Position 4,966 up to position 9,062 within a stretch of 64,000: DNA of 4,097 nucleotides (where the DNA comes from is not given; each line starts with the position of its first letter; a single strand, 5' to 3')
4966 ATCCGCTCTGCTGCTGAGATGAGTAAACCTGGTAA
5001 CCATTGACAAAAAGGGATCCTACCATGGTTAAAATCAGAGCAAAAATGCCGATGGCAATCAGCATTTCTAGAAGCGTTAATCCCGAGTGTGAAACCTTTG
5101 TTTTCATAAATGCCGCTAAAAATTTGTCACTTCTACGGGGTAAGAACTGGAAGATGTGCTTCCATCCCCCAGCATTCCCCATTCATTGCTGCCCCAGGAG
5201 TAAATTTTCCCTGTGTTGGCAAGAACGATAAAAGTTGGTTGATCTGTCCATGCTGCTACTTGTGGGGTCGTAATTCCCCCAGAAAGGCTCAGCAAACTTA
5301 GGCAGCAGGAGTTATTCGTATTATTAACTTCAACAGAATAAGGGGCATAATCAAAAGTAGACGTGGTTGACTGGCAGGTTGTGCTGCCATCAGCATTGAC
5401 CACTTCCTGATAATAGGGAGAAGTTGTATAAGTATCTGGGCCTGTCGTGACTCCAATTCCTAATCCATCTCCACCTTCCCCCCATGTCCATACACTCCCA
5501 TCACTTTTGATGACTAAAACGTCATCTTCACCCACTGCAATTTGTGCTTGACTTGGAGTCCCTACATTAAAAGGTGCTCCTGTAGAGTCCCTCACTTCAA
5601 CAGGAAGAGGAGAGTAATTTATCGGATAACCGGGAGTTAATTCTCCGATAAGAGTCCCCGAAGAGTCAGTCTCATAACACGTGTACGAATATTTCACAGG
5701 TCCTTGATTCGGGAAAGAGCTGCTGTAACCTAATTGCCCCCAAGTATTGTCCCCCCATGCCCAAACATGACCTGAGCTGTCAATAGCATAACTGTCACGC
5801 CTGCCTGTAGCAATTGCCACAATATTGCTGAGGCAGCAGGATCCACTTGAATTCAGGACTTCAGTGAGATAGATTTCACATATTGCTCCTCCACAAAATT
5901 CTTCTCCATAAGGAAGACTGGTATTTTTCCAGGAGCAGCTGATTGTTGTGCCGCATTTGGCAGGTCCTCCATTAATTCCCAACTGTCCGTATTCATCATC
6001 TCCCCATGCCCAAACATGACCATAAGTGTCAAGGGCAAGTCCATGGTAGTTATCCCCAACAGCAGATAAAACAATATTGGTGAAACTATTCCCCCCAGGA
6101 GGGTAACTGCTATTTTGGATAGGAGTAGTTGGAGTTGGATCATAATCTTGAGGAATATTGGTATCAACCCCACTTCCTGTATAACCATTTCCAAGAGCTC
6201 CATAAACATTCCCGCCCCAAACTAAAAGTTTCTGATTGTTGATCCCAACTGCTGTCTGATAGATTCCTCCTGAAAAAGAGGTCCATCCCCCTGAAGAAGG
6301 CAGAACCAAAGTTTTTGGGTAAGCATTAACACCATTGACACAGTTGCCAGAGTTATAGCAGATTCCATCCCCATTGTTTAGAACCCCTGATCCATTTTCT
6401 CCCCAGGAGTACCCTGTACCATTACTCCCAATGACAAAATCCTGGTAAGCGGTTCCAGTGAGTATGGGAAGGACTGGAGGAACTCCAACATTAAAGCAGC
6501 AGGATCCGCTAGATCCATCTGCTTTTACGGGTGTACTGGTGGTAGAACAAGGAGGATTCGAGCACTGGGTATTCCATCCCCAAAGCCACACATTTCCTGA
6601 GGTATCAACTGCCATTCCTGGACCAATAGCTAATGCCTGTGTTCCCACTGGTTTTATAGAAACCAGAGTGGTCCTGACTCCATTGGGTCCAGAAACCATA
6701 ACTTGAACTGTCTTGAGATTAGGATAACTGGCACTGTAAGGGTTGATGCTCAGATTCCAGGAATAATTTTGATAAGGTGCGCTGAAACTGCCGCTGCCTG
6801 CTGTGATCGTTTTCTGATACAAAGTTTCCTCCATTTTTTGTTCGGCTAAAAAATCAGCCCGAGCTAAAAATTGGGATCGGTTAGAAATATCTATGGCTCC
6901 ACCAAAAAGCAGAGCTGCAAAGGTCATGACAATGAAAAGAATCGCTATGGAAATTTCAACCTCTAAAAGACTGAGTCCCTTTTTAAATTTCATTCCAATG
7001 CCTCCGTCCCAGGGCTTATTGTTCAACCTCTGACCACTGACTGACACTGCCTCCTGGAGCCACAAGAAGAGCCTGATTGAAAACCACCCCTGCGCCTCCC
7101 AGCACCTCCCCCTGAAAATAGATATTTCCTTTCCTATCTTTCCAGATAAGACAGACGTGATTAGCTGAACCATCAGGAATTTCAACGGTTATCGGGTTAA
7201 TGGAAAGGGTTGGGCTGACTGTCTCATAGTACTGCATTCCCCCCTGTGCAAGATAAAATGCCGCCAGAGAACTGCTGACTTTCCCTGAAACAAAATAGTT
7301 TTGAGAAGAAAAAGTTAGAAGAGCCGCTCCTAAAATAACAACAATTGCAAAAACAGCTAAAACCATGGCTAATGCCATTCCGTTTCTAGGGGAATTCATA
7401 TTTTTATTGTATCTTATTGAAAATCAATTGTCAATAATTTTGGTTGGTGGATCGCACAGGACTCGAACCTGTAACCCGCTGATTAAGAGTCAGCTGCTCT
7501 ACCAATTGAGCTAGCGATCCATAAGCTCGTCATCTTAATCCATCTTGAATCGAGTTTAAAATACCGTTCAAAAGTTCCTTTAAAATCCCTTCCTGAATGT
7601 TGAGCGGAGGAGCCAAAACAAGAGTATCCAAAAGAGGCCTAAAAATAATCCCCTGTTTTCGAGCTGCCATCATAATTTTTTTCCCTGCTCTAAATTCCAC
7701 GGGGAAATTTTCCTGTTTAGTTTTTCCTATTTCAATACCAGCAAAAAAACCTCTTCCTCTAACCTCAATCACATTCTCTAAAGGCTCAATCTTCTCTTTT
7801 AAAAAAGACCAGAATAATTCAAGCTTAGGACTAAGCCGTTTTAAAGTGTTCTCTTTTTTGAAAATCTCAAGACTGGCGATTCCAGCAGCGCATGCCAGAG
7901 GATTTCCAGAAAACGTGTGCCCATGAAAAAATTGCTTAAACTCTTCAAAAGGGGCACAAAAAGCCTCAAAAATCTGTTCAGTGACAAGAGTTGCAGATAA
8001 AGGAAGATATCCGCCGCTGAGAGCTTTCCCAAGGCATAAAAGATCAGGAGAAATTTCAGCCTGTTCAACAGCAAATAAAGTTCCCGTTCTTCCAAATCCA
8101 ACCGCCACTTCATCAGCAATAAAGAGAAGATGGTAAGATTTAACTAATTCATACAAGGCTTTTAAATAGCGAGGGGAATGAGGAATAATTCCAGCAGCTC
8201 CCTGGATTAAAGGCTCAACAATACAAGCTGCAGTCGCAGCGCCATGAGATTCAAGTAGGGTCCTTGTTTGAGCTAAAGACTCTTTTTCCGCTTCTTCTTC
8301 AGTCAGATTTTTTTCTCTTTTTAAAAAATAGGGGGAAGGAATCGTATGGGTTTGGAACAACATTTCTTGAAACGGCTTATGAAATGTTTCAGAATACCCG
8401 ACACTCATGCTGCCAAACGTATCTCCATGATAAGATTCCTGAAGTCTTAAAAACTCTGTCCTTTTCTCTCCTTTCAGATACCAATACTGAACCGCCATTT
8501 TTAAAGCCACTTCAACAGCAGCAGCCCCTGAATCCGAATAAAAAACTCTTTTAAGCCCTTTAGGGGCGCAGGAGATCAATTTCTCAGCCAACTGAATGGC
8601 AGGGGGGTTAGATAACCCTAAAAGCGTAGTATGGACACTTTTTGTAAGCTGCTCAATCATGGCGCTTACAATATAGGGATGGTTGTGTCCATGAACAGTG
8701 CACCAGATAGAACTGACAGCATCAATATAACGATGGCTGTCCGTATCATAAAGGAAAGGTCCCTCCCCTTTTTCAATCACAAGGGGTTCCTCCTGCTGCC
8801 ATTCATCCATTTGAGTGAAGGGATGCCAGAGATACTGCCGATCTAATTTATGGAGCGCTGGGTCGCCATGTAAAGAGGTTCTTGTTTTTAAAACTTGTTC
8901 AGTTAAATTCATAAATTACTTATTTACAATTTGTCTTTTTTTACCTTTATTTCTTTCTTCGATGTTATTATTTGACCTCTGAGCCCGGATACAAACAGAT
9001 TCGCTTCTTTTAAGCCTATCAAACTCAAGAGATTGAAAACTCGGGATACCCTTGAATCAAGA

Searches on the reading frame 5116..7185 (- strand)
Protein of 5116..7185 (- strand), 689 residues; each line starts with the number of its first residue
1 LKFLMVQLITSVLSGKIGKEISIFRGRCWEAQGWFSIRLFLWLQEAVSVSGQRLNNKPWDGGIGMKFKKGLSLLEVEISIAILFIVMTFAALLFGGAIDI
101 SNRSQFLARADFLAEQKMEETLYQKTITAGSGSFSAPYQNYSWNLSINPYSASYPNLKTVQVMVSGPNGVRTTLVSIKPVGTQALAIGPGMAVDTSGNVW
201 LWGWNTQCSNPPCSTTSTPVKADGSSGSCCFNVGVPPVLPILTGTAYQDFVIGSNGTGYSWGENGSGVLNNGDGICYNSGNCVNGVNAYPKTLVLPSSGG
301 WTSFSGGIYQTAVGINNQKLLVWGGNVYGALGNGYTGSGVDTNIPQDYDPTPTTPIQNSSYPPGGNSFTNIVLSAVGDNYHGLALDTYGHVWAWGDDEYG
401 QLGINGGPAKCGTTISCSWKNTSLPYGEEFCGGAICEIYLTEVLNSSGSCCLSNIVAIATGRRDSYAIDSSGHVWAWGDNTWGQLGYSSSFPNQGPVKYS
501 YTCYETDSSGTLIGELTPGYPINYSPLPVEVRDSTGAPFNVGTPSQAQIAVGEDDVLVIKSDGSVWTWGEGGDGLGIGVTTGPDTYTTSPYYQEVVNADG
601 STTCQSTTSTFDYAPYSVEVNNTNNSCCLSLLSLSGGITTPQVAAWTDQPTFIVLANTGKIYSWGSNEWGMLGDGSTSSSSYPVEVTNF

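Call 81: search_protein_families(library=pfam, proteins=[window:5116-7185:-], max_evalue=0.00001)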
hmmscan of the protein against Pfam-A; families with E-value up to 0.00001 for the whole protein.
window:5116-7185:- (689 aa): 3 families
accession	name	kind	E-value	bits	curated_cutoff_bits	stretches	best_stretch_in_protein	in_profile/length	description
PF25390.1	WD40_RLD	-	3.8e-40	138.8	150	2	375-687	148-346/363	RCC1-like domain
PF00415.24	RCC1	-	3e-22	79.4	21.7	1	659-688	2-31/50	Regulator of chromosome condensation (RCC1) repeat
PF13540.12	RCC1_2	-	1.9e-17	62.9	22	0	376-401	6-30/30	Regulator of chromosome condensation (RCC1) repeat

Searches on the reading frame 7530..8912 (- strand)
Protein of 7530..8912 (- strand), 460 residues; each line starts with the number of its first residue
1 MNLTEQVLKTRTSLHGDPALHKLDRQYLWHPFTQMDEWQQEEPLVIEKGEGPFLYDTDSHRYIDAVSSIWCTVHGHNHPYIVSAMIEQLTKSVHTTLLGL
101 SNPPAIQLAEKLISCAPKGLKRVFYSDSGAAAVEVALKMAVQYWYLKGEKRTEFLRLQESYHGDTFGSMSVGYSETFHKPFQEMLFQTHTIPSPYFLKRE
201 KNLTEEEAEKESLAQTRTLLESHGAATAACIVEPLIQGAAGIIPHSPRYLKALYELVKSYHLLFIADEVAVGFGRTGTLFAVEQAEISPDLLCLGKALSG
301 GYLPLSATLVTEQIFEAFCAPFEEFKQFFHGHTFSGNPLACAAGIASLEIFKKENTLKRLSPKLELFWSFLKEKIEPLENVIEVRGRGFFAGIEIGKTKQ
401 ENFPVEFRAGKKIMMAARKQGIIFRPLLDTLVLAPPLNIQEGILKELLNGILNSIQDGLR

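Call 81: search_protein_families(library=pfam, proteins=[window:7530-8912:-], max_evalue=0.00001)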
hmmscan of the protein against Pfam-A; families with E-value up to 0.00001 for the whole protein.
window:7530-8912:- (460 aa): 1 family
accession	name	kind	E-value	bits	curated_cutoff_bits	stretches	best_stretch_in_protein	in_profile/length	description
PF00202.27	Aminotran_3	-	7.6e-104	348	30.5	1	37-451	4-399/403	Aminotransferase class-III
